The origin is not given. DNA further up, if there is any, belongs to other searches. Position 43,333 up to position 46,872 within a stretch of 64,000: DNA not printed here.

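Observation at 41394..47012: Four-gene candidate defence operon: RadC-N HhH protein, MmeI-like methyltransferase fusion, OLD-family ATPase/Toprim nuclease and a small ORF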

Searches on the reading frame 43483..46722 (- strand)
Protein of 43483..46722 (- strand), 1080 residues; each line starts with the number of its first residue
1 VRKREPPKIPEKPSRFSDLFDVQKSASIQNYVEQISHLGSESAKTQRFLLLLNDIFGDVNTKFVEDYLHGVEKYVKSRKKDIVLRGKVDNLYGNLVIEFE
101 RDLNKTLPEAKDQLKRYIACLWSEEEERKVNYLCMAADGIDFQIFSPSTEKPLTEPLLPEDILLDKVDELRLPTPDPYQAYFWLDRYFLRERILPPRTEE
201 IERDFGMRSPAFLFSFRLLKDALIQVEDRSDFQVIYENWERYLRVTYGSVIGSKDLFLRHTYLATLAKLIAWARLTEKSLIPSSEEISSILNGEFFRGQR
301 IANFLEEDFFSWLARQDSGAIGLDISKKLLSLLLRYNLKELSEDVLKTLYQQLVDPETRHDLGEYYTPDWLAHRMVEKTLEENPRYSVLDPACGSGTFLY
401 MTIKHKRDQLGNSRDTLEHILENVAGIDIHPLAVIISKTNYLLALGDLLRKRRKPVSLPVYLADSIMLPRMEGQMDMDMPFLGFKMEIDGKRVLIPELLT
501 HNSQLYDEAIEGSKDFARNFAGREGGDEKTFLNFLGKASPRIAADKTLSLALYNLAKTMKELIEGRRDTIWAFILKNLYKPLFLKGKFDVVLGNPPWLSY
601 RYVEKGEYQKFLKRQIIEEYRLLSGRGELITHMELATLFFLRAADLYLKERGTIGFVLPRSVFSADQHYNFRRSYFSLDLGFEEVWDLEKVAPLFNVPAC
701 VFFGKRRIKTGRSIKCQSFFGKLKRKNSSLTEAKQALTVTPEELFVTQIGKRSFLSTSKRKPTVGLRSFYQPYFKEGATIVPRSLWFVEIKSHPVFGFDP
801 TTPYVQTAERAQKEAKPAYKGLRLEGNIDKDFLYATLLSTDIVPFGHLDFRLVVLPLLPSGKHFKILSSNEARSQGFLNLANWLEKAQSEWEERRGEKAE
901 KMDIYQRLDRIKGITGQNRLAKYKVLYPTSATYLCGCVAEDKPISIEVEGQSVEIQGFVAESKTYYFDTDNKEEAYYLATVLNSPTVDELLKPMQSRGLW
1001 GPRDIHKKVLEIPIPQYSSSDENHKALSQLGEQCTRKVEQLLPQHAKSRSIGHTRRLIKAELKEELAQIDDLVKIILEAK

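Call 4: search_protein_families(library=pfam, proteins=[window:43483-46722:-], max_evalue=0.01)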
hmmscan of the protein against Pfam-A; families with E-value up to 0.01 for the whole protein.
window:43483-46722:- (1080 aa): 4 families
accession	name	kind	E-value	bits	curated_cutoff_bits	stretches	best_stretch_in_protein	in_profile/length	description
PF02384.22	N6_Mtase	-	4.3e-14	53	20.4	1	343-443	3-99/311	N-6 DNA Methylase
PF07669.17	Eco57I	-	1.8e-12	48.1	25.3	1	422-688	1-165/171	Eco57I restriction-modification methylase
PF20473.4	MmeI_Mtase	-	8.9e-06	25.5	27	1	380-441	15-82/259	MmeI, DNA-methyltransferase domain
PF01170.24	UPF0020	-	0.0047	17.1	22.3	0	372-399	17-43/197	RMKL-like, methyltransferase domain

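Call 5: search_protein_families(library=padloc, proteins=[window:43483-46722:-], max_evalue=0.01)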
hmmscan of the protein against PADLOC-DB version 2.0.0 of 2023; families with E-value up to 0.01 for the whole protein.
window:43483-46722:- (1080 aa): 59 families (the best 25 are shown)
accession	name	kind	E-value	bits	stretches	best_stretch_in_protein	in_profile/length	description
PDLC03630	REase_MTase_IIG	-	2.4e-83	278.7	3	268-673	254-692/1100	Type IIG restriction enzyme-methyltransferase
PDLC03580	REase_II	-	5.6e-48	161.5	1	256-677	251-709/1112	Type II restriction enzyme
PDLC03625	REase_MTase_IIG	-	1.5e-36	123.6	2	336-672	378-709/1109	Type IIG restriction enzyme-methyltransferase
PDLC04134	mad2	-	1e-18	65.5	2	328-441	236-333/492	mads_2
PDLC03348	MTase_II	-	2.2e-17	60.8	2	340-443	198-311/727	Type II methyltransferase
PDLC03338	MTase_II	-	3.4e-17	60.4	1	345-475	112-246/604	Type II methyltransferase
PDLC03025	MTase_I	-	3.6e-14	50.3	1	345-443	143-241/569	Type I methyltransferase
PDLC03335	MTase_II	-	9.2e-14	49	1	342-440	59-157/607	Type II methyltransferase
PDLC03318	MTase_II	-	1.2e-13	48.3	1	331-413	312-393/723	Type II methyltransferase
PDLC03021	MTase_I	-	1.6e-12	45.1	1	343-443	143-247/491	Type I methyltransferase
PDLC03267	MTase_II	-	3.6e-12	44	2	363-409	14-58/539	Type II methyltransferase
PDLC02529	PglX|PglXI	-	3.9e-11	39.4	1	336-445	174-294/1189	PglX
PDLC03598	REase_MTase_IIG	-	5.3e-10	35.8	0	386-407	362-383/912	Type IIG restriction enzyme-methyltransferase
PDLC03248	MTase_II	-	6.9e-10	36.3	2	358-402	5-48/521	Type II methyltransferase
PDLC03357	MTase_II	-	6.2e-09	32.8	1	328-409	86-166/620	Type II methyltransferase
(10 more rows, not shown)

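Call 6: search_protein_families(library=ncbifam, proteins=[window:43483-46722:-], max_evalue=0.01)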
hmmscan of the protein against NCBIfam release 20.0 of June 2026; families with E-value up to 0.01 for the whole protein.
window:43483-46722:- (1080 aa): 6 families
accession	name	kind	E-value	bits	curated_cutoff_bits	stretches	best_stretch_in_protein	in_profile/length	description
NF047738.1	antiphage_MADS2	equivalog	2.7e-18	65.6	720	1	332-417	280-364/654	methylation-associated defense system DNA methyltransferase MAD2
TIGR02987.1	met_A_Alw26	exception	3.3e-12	45.9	353.5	1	362-440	3-82/523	Alw26I/Eco31I/Esp3I family type II restriction adenine-specific DNA-methyltransferase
NF033451.1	BREX_2_MTaseX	equivalog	3.1e-08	31.8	400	1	336-444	170-289/1185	BREX-2 system adenine-specific DNA-methyltransferase PglX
NF033455.1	BREX_6_MTaseX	exception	5.5e-05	20.8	900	1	364-441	308-396/1319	BREX-6 system adenine-specific DNA-methyltransferase PglX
NF033452.1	BREX_1_MTaseX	exception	0.00012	20.1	500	0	583-736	503-644/1210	BREX-1 system adenine-specific DNA-methyltransferase PglX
TIGR03534.1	RF_mod_PrmC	equivalog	0.0018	17.8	199.1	0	571-601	140-170/253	peptide chain release factor N(5)-glutamine methyltransferase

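Call 8: find_homologous_proteins(query=window:43483-46722:-, max_evalue=1e-10)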
Query window:43483-46722:- (1080 aa): 5898 proteins with E <= 1e-10 among 8000 candidates; the best 120 are listed.
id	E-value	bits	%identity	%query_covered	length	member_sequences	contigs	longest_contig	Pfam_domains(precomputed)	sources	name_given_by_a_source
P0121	0.0e+0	2353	96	100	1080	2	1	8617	PF02384.23,PF07669.18,PF20473.5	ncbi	-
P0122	0.0e+0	2131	86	100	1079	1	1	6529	PF02384.23,PF07669.18,PF20473.5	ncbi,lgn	-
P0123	0.0e+0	2124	85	100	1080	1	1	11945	PF02384.23,PF07669.18,PF20473.5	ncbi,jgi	-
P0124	0.0e+0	2120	85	99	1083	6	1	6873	PF02384.23,PF07669.18,PF20473.5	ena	-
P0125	0.0e+0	2118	85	100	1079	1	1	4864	PF02384.23,PF07669.18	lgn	-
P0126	0.0e+0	2116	85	99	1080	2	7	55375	PF02384.23,PF07669.18,PF20473.5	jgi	-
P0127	0.0e+0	2114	85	100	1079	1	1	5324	PF02384.23,PF07669.18,PF20473.5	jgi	-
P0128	0.0e+0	2112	84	100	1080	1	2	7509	PF02384.23,PF07669.18,PF20473.5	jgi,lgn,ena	-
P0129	0.0e+0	2108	85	100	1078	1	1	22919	PF02384.23,PF07669.18,PF20473.5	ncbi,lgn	-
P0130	0.0e+0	2107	85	99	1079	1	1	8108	PF02384.23,PF07669.18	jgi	jgi:type I restriction-modification system DNA methylase subunit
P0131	0.0e+0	2101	84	100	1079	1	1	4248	PF02384.23,PF07669.18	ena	-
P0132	0.0e+0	2090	84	100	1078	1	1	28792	PF02384.23,PF07669.18,PF20473.5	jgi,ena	-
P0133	0.0e+0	2086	84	100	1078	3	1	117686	PF02384.23,PF07669.18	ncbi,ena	-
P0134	0.0e+0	2083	83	100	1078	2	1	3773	PF02384.23,PF07669.18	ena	-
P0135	0.0e+0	2082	84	100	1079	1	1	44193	PF02384.23,PF07669.18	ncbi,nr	ncbi:MAG: N-6 DNA methylase [Dehalococcoidia bacterium]|nr:N-6 DNA methylase [Dehalococcoidia bacter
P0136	0.0e+0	2078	84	100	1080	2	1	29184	PF02384.23,PF07669.18,PF20473.5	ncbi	-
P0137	0.0e+0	2078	83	100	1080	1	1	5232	PF02384.23,PF07669.18,PF20473.5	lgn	-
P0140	0.0e+0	2074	83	100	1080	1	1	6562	PF02384.23,PF07669.18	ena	-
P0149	0.0e+0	2047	82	100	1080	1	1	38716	PF02384.23,PF07669.18,PF20473.5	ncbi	-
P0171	0.0e+0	1382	56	99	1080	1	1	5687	PF02384.23,PF07669.18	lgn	-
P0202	0.0e+0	1307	54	100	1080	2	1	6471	PF02384.23,PF07669.18,PF20473.5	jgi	-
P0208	0.0e+0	1297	54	100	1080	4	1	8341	PF02384.23,PF07669.18,PF01170.25,PF20473.5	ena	-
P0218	0.0e+0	1277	53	99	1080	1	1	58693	PF02384.23,PF07669.18,PF01170.25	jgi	jgi:methylase of polypeptide subunit release factors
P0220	0.0e+0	1277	53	100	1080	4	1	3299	PF02384.23,PF07669.18,PF20473.5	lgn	-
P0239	0.0e+0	1253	53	99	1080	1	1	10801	PF02384.23,PF07669.18,PF01170.25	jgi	jgi:hypothetical protein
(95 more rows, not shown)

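Call 15: find_related_loci(query=A2, collection=genome_contigs, flank=8000)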
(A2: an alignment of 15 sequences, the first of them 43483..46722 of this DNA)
Query A2 (1080 aa) in genome_contigs; peptide patterns used: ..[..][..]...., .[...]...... (x = any residue, [..] = any of these).
398 stretches matched a pattern; 96 encode a relative of the query (tblastn E <= 1e-3); the best 80 are kept; 80 distinct loci.
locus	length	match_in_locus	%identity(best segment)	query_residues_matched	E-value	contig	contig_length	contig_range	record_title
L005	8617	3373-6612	96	1-1080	0e+0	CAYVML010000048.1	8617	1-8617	MAG TPA_asm: uncultured Dehalococcoidales bacterium isolate SRP214966_co5_15 genome assembly, contig: NODE_8443_length_8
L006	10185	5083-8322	85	1-1080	0e+0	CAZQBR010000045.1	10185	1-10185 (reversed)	MAG TPA_asm: uncultured Dehalococcoidales bacterium isolate SRP068000_co3_165 genome assembly, contig: NODE_9206_length_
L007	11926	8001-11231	84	1-1077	0e+0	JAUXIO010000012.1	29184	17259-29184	MAG: Dehalococcoidia bacterium isolate CSMAG_2983 CSMAG_2983_k119_1191896_length_29184_cov_9.0691, whole genome shotgun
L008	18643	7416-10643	85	1-1077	0e+0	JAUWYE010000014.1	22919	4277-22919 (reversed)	MAG: Dehalococcoidia bacterium isolate CSMAG_2702 CSMAG_2702_k141_578031_length_22919_cov_26.9749, whole genome shotgun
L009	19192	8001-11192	85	14-1077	0e+0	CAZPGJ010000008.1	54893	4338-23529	MAG TPA_asm: uncultured Dehalococcoidales bacterium isolate binchicken_co294_83 genome assembly, contig: NODE_953_length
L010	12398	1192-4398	81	8-1077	0e+0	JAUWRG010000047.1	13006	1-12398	MAG: Dehalococcoidia bacterium isolate CSMAG_2522 CSMAG_2522_k141_971713_length_13006_cov_11.9812, whole genome shotgun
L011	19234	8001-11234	84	1-1079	0e+0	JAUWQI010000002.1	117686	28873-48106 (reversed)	MAG: Dehalococcoidia bacterium isolate CSMAG_2498 CSMAG_2498_k141_814235_length_117686_cov_22.9918, whole genome shotgun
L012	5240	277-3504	81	1-1077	0e+0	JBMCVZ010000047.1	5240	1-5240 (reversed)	MAG: Chloroflexota bacterium isolate D4M11_63 NODE_10494_length_5240_cov_27.577628, whole genome shotgun sequence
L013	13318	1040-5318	78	8-1077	0e+0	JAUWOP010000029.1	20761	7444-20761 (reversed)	MAG: Chloroflexota bacterium isolate CSMAG_2453 CSMAG_2453_k141_542441_length_20761_cov_15.9680, whole genome shotgun se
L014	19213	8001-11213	84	8-1079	0e+0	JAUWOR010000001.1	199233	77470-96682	MAG: Dehalococcoidia bacterium isolate CSMAG_2455 CSMAG_2455_k141_17175_length_199233_cov_19.9934, whole genome shotgun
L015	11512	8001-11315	55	2-1074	0e+0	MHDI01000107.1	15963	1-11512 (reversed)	MAG: Nitrospinae bacterium RIFCSPHIGHO2_02_FULL_39_82 rifcsphigho2_02_scaffold_9901, whole genome shotgun sequence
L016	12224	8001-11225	55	3-1079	0e+0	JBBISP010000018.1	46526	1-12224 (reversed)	MAG: Nitrospirota bacterium isolate BQF170218_bin_376 NODE_593_length_46526_cov_46.726023, whole genome shotgun sequence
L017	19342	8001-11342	54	8-1079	0e+0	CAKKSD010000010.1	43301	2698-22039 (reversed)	Thermodesulfovibrionia bacterium isolate Hainich-H32-bin005-1 genome assembly, contig: H32-bin005_1_Hain_H32_02um_R1_357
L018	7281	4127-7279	54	8-1055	0e+0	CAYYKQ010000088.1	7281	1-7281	MAG TPA_asm: uncultured Anaerolineae bacterium isolate binchicken_co349_104 genome assembly, contig: NODE_4089_length_72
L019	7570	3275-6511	53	1-1079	0e+0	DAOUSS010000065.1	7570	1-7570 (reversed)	MAG TPA_asm: Candidatus Stahlbacteria bacterium isolate CSMAG_552 CSMAG_552_k127_693457_length_7570_cov_10.7870, whole g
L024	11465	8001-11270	51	8-1078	0e+0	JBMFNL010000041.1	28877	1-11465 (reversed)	MAG: Chloroflexia bacterium isolate KM4338-10 NODE_962_length_28877_cov_36.708382, whole genome shotgun sequence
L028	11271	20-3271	49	1-1079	0e+0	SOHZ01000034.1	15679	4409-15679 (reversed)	MAG: Anaerolineales bacterium isolate E26_bin7 NODE_133_length_15679_cov_13.738159, whole genome shotgun sequence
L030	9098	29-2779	53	159-1080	0e+0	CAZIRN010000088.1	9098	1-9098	MAG TPA_asm: uncultured Rikenella sp. isolate binchicken_co265_192 genome assembly, contig: NODE_11085_length_9098_cov_4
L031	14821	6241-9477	54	8-1079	0e+0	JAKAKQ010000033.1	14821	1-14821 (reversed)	MAG: Nitrospirae bacterium isolate WY4.bin7 NODE_5032_length_14821_cov_1.557302, whole genome shotgun sequence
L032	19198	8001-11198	47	8-1078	0e+0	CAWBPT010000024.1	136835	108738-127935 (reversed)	MAG: uncultured delta proteobacterium isolate MFD04408.bin.1.190 genome assembly, contig: contig_32042, whole genome sho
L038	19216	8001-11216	47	8-1077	0e+0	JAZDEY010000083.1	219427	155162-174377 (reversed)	MAG: Candidatus Eisenbacteria bacterium isolate MEGAHIT-group-0.172 k141_13804763, whole genome shotgun sequence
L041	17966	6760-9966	46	28-1080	0e+0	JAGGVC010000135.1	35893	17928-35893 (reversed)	MAG: bacterium isolate AUK090 PB_MBMC_044_c_000000000099, whole genome shotgun sequence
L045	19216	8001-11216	45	2-1077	0e+0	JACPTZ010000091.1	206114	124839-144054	MAG: Planctomycetota bacterium isolate NC_groundwater_745_Ag_S-0.65um_67_9 S37_SO-6_scaffold_59824, whole genome shotgun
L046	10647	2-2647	53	197-1078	0e+0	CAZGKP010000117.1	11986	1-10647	MAG TPA_asm: uncultured Candidatus Sumerlaeota bacterium isolate binchicken_co100_147 genome assembly, contig: NODE_8571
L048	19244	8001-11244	55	8-1077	0e+0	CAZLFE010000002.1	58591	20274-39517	MAG TPA_asm: uncultured Nitrospiraceae bacterium isolate binchicken_co325_89 genome assembly, contig: NODE_52_length_585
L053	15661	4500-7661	43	31-1077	0e+0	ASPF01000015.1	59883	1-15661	Candidatus Geocrenenecus sp. JGI 0000106-J15 J0000106J15DRAFT_contig_14_0.15_C, whole genome shotgun sequence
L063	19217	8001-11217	45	11-1077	0e+0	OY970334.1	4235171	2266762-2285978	MAG: uncultured Bacteroidetes bacterium isolate MFD05512.bin.c.1 genome assembly, chromosome: 1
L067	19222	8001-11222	36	28-1079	0e+0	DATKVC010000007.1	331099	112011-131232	MAG TPA_asm: Rectinemataceae bacterium isolate SMAG_U14123 k141_2897020, whole genome shotgun sequence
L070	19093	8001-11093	35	28-1070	0e+0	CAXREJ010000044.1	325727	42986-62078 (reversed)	MAG: Bdellovibrionales bacterium isolate YZ09aB_3.4 genome assembly, contig: k141_537346, whole genome shotgun sequence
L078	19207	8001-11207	54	8-1078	0e+0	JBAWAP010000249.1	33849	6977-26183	MAG: Anaerolineae bacterium isolate MFD04381_ilm_asm_bin11 k127_23592, whole genome shotgun sequence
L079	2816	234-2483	36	195-1080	2e-94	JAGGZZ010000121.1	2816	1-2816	MAG: Methanophagales archaeon isolate AUK217 PB_MBMC_171_c_000000000244, whole genome shotgun sequence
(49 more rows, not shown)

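Call 21: search_solved_structures(query=A2, max_evalue=0.01, show_alignments=2)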
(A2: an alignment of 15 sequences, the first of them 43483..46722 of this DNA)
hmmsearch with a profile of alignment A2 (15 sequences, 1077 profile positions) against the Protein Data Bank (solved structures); distinct sequences matched with E-value up to 0.01: 4.
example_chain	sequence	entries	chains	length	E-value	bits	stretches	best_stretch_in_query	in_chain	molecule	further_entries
2okc_A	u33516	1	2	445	5.5e-07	31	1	339-444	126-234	Type I restriction enzyme StySJI M protein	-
7vru_A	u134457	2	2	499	3.2e-06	28.5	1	341-411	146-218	Site-specific DNA-methyltransferase (adenine-specific)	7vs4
3ufb_A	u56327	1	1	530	9.6e-05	23.6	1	355-407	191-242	Type I restriction-modification system methyltransferase subunit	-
5hr4_C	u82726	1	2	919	0.0038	18.3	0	28-119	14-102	MmeI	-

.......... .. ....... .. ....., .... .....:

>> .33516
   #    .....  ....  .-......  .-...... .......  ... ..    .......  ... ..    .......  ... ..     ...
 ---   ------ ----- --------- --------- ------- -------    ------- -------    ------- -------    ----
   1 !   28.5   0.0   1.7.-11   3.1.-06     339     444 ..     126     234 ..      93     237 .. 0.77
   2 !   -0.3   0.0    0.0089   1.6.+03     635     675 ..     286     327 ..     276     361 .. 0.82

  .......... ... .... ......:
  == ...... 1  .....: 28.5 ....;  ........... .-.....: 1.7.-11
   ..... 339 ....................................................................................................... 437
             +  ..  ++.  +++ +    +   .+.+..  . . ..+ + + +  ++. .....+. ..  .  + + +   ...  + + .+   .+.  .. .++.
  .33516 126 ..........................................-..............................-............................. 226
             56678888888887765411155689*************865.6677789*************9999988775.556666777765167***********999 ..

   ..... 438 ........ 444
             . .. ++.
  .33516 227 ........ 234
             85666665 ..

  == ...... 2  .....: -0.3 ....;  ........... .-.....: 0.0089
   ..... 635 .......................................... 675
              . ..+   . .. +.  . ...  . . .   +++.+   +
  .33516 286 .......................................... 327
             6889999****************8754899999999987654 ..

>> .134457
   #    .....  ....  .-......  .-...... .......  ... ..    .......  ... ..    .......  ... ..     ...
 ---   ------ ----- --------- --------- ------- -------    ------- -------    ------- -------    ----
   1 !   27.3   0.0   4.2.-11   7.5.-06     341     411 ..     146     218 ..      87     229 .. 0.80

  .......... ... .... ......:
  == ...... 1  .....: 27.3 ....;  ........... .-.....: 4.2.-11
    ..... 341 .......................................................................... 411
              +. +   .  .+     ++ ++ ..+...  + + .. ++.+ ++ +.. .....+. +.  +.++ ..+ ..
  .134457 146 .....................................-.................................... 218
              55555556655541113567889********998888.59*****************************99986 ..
